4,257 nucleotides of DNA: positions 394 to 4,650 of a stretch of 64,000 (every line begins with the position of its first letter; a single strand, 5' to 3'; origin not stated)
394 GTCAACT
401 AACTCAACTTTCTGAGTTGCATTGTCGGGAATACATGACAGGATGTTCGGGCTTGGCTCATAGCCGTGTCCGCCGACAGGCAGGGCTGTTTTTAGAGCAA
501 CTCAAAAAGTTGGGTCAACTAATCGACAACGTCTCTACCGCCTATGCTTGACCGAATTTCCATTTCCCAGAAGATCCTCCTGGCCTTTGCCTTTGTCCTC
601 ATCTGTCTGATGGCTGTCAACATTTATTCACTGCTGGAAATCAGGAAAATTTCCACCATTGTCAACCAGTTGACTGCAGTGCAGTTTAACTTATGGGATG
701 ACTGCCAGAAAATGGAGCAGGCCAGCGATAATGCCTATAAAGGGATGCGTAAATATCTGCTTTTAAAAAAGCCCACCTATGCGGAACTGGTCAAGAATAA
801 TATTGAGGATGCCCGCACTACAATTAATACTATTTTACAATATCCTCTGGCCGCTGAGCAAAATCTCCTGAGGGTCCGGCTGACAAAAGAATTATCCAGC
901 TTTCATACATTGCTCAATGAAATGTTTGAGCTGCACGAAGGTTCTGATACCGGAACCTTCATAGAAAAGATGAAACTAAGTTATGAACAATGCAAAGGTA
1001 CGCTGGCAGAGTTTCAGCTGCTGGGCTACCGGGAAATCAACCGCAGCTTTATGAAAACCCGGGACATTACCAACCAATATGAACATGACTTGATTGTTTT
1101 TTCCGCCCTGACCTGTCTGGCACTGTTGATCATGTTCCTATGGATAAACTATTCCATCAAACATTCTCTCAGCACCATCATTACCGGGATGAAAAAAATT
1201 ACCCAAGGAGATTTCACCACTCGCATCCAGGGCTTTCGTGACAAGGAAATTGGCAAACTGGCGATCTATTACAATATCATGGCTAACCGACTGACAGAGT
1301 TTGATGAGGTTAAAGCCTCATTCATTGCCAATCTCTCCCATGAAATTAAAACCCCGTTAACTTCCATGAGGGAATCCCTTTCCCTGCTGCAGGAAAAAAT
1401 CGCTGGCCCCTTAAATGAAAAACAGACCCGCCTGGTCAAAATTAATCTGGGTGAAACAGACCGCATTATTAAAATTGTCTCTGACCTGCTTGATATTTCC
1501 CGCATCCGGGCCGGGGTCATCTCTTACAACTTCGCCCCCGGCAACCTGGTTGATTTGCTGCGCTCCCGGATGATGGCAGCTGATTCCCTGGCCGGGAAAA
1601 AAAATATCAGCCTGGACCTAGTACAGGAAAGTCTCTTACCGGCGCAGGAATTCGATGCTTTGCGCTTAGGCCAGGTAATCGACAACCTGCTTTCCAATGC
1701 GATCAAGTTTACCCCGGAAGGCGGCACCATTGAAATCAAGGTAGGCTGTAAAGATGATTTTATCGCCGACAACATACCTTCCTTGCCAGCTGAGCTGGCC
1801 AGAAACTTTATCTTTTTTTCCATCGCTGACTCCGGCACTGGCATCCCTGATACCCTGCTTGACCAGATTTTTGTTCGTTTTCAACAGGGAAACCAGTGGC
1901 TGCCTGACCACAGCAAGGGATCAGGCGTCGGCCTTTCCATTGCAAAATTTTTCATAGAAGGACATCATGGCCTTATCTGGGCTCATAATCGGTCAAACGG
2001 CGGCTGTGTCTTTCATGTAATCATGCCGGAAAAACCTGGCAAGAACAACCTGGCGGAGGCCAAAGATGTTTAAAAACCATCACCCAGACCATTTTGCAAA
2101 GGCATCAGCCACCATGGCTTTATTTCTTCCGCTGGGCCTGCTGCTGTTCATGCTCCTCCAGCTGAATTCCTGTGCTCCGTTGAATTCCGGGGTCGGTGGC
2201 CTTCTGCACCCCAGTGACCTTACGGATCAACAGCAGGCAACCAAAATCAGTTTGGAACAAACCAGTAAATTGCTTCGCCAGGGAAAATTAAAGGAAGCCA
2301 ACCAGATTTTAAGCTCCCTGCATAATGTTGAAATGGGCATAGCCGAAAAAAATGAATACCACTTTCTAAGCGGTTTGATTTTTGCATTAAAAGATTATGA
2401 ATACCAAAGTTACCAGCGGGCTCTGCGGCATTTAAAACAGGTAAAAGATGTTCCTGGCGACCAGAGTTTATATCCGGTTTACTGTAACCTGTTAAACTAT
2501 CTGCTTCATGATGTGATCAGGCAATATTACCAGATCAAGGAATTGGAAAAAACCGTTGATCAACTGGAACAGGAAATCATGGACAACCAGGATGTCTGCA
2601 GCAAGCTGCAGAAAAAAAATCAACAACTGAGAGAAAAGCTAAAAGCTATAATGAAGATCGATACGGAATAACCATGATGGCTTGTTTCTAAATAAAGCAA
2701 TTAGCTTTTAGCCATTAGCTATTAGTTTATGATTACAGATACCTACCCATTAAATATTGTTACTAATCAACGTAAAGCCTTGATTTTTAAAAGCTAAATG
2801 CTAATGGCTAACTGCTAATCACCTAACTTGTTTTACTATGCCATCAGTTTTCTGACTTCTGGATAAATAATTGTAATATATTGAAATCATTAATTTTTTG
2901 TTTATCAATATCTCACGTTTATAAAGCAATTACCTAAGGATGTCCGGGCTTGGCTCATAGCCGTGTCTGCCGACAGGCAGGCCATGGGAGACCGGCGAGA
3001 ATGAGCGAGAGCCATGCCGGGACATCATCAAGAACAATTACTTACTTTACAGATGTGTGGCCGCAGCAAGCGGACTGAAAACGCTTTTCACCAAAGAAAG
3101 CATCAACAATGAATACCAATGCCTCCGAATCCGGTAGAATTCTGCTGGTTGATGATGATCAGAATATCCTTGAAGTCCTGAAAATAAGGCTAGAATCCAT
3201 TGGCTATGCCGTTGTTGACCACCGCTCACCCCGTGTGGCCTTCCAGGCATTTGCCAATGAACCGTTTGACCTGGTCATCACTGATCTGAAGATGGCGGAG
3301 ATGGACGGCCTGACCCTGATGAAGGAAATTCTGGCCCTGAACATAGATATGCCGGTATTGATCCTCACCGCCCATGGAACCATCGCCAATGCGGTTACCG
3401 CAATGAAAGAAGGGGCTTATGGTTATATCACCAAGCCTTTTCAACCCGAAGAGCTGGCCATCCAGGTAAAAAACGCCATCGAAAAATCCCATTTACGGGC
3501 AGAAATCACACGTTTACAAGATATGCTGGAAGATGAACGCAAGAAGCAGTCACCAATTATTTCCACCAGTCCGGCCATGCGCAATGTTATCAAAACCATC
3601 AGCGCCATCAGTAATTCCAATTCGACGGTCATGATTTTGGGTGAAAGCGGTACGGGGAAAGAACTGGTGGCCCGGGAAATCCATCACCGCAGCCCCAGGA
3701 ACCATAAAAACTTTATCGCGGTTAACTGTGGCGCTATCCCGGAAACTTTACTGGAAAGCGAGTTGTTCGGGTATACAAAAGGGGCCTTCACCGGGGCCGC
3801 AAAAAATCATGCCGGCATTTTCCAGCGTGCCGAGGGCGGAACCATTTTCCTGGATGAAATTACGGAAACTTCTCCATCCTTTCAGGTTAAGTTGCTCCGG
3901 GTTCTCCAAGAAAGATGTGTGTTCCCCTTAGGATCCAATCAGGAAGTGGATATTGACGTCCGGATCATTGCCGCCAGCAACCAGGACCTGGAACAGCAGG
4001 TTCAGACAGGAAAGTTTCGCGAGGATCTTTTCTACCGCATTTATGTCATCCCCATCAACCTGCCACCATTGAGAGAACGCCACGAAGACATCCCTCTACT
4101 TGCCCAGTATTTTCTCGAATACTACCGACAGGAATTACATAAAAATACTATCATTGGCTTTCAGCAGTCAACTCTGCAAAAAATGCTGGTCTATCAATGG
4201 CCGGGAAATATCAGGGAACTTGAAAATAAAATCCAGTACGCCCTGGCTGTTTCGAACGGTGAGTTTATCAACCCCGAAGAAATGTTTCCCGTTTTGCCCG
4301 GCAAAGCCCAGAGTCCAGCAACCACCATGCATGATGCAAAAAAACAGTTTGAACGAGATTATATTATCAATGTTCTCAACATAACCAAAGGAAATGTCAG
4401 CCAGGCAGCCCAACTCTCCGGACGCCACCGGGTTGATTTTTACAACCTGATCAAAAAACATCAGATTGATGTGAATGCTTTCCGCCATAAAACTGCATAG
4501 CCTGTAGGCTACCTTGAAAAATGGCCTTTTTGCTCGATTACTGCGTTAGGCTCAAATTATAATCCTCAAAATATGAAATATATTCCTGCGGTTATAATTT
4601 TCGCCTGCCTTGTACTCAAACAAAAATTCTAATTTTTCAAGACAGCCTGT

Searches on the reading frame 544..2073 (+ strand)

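Call 47: search_protein_families(library=pfam, proteins=[window:544-2073:+], max_evalue=0.00001)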
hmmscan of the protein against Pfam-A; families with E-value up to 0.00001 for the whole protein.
window:544-2073:+ (509 aa): 3 families
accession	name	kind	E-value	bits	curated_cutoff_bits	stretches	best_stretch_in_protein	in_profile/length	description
PF02518.31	HATPase_c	-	2.8e-20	73.2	26.4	1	371-497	2-110/111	Histidine kinase-, DNA gyrase B-, and HSP90-like ATPase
PF00512.31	HisKA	-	1.5e-18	67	26.9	1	257-324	2-66/66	His Kinase A (phospho-acceptor) domain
PF00672.30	HAMP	-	9.3e-08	32.7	25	1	200-251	1-52/53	HAMP domain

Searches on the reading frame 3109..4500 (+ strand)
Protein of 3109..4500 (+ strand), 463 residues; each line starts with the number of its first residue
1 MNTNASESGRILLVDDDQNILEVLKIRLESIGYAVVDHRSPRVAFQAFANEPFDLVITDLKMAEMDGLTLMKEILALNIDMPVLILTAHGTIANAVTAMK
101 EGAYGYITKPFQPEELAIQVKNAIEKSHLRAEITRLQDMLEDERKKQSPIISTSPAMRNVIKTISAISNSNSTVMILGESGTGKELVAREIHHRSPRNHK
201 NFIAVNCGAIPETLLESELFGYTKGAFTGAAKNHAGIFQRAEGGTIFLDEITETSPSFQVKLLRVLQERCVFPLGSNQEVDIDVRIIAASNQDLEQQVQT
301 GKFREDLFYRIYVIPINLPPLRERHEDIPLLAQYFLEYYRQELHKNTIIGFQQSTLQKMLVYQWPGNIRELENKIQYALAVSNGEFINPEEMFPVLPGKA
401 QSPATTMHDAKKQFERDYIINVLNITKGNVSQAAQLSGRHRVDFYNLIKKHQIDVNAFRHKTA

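Call 47: search_protein_families(library=pfam, proteins=[window:3109-4500:+], max_evalue=0.00001)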
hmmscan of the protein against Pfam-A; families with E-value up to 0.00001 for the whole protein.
window:3109-4500:+ (463 aa): 6 families
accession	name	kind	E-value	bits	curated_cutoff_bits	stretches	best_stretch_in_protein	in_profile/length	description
PF00158.32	Sigma54_activat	-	9.5e-71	237.3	20.2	1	150-316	1-167/168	Sigma-54 interaction domain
PF00072.30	Response_reg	-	1.1e-27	96.9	30.2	1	11-119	1-109/111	Response regulator receiver domain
PF25601.1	AAA_lid_14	-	5.9e-21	74.5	27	1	322-403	1-81/87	AAA+ ATPase lid domain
PF14532.12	Sigma54_activ_2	-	5.8e-20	72.4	25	1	153-321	3-138/138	Sigma-54 interaction domain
PF07728.20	AAA_5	-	2.6e-10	40.9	22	1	174-293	2-124/139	AAA domain (dynein-related subfamily)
PF02954.25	HTH_8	-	6.6e-06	26.2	22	0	413-449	4-40/42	Bacterial regulatory protein, Fis family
